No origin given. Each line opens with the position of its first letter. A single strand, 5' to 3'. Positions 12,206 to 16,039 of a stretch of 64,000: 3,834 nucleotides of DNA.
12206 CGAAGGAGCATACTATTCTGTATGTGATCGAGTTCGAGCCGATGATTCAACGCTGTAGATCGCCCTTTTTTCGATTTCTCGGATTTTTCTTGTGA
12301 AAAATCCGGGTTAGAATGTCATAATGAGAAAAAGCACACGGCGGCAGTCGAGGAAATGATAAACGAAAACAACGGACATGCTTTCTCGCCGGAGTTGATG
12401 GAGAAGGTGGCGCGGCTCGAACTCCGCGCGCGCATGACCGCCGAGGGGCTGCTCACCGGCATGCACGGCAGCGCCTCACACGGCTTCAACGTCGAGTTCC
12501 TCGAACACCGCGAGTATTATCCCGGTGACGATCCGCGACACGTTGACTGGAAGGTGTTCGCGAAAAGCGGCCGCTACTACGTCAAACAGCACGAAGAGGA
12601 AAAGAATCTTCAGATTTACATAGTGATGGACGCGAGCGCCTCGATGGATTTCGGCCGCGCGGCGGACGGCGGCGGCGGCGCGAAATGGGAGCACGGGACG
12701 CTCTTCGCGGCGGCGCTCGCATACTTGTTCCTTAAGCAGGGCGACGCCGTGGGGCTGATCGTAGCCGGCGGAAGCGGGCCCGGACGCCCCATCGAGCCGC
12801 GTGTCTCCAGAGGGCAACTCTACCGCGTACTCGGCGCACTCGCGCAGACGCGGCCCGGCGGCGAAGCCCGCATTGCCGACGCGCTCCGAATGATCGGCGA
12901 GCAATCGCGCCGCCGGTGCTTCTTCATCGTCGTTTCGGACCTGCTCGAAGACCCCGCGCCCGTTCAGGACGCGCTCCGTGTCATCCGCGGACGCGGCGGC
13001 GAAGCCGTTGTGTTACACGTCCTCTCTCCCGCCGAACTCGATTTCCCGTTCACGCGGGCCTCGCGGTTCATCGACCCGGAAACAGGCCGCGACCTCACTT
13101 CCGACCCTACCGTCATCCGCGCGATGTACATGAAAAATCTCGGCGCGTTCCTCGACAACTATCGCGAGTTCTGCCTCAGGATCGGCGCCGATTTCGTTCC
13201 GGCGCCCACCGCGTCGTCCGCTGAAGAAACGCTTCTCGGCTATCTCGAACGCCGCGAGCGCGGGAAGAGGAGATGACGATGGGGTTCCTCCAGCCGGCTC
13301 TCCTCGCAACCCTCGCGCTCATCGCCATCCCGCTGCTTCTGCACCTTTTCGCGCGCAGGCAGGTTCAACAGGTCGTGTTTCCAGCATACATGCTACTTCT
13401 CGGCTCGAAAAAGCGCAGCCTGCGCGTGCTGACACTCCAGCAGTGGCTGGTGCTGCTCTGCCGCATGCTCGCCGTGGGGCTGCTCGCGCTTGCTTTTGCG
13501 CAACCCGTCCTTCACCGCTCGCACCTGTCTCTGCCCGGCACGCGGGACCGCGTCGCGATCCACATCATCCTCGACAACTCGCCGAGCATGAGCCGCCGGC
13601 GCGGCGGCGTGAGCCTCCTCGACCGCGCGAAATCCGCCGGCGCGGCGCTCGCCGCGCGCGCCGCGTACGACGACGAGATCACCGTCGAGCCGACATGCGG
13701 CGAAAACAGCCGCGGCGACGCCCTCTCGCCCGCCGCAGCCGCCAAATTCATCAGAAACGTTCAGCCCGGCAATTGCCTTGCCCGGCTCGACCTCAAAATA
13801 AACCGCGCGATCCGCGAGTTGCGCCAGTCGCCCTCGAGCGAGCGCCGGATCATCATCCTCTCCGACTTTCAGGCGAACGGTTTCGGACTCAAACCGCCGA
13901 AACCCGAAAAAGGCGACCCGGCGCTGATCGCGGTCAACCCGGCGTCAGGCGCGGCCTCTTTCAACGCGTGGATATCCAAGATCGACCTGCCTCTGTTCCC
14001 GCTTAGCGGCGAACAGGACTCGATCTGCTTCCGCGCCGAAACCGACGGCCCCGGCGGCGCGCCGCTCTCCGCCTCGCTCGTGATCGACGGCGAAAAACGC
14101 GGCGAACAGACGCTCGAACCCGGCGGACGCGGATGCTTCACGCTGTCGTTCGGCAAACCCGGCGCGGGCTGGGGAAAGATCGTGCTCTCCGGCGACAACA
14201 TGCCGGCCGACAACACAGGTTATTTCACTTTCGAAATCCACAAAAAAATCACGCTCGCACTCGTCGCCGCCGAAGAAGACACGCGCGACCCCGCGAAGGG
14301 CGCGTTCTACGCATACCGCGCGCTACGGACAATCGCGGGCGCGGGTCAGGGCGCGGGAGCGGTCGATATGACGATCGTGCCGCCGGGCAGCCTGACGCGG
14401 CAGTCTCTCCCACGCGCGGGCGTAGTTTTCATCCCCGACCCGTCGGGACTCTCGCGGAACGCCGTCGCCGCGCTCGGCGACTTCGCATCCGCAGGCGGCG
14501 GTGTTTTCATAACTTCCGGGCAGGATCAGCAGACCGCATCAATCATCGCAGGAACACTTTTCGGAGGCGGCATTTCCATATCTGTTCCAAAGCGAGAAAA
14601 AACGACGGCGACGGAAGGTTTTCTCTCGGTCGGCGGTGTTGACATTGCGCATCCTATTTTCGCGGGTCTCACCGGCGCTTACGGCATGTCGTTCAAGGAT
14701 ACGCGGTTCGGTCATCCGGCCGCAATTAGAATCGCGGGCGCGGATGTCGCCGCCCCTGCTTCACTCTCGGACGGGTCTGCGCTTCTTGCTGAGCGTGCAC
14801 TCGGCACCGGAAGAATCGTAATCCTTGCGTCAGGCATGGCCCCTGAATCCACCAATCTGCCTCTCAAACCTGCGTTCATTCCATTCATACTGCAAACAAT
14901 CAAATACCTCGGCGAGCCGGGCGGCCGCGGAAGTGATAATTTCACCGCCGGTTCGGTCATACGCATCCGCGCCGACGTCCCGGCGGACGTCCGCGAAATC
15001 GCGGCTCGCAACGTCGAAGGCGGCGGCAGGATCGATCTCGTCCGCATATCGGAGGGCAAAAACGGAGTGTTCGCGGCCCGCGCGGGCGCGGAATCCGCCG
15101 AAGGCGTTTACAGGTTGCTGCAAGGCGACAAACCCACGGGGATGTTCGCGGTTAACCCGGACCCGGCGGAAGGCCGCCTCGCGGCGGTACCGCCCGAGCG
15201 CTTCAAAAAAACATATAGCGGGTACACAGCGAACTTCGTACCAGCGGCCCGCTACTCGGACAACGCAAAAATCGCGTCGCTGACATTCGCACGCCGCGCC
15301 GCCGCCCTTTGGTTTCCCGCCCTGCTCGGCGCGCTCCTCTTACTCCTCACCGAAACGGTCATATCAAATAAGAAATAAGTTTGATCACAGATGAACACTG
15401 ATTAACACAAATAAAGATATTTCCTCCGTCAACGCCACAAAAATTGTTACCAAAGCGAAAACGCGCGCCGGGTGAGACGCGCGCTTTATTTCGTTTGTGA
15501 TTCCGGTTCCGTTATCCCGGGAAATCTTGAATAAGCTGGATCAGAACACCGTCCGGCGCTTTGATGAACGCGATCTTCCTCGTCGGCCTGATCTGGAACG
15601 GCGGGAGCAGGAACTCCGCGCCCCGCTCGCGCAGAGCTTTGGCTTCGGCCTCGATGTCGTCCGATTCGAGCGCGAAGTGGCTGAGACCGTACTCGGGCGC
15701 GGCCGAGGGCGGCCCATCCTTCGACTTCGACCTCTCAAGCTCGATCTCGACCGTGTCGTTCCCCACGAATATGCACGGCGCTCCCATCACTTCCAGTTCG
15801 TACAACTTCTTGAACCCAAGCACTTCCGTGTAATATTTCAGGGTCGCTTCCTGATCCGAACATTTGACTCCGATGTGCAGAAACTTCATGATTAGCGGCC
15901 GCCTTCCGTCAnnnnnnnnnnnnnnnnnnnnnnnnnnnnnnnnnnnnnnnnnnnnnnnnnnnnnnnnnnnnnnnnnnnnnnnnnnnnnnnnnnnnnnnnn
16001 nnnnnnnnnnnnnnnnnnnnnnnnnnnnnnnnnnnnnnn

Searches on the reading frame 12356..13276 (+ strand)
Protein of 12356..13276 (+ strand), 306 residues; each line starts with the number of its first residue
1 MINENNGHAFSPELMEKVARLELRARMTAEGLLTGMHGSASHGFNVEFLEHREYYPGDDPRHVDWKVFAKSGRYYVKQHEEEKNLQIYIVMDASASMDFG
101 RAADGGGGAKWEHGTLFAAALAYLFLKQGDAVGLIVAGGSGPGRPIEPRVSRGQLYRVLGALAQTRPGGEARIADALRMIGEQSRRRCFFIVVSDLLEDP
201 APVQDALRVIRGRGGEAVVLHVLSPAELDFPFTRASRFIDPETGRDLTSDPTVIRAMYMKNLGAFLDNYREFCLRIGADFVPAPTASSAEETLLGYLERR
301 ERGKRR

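Call 35: search_protein_families(library=pfam, proteins=[window:12356-13276:+], max_evalue=0.00001)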
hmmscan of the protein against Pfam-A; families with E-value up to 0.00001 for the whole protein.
window:12356-13276:+ (306 aa): 2 families
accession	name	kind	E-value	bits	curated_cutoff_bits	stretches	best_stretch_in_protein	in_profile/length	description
PF01882.25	DUF58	-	9.4e-44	149.6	23.4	1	50-261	1-209/216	Protein of unknown function DUF58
PF13519.12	VWA_2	-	3.9e-06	27.9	27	1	88-188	2-93/107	von Willebrand factor type A domain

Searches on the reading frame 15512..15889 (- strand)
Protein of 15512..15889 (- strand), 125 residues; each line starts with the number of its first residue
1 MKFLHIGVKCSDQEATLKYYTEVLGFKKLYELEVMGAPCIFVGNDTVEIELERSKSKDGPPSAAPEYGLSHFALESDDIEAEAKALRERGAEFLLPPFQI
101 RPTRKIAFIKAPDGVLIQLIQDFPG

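Call 22: search_protein_families(library=pfam, proteins=[window:15512-15889:-], max_evalue=0.001)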
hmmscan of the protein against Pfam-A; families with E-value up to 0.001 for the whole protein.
window:15512-15889:- (125 aa): 3 families
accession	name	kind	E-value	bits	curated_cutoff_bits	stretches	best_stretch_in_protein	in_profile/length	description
PF00903.31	Glyoxalase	-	4.2e-17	63.1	20.6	1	3-119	2-121/121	Glyoxalase/Bleomycin resistance protein/Dioxygenase superfamily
PF13669.12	Glyoxalase_4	-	7.7e-12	45.9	27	1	5-108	2-109/109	Glyoxalase/Bleomycin resistance protein/Dioxygenase superfamily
PF18029.7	Glyoxalase_6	-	0.00012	23.1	23.6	1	6-95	2-85/106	Glyoxalase-like domain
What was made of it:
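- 15512..15889 (-): Downstream glyoxalase/VOC-family gene, 19 nt after the aminotransferase TGA. It is the conserved partner of the aminotransferase. Pfam Glyoxalase at 4.2e-17 (call 22).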
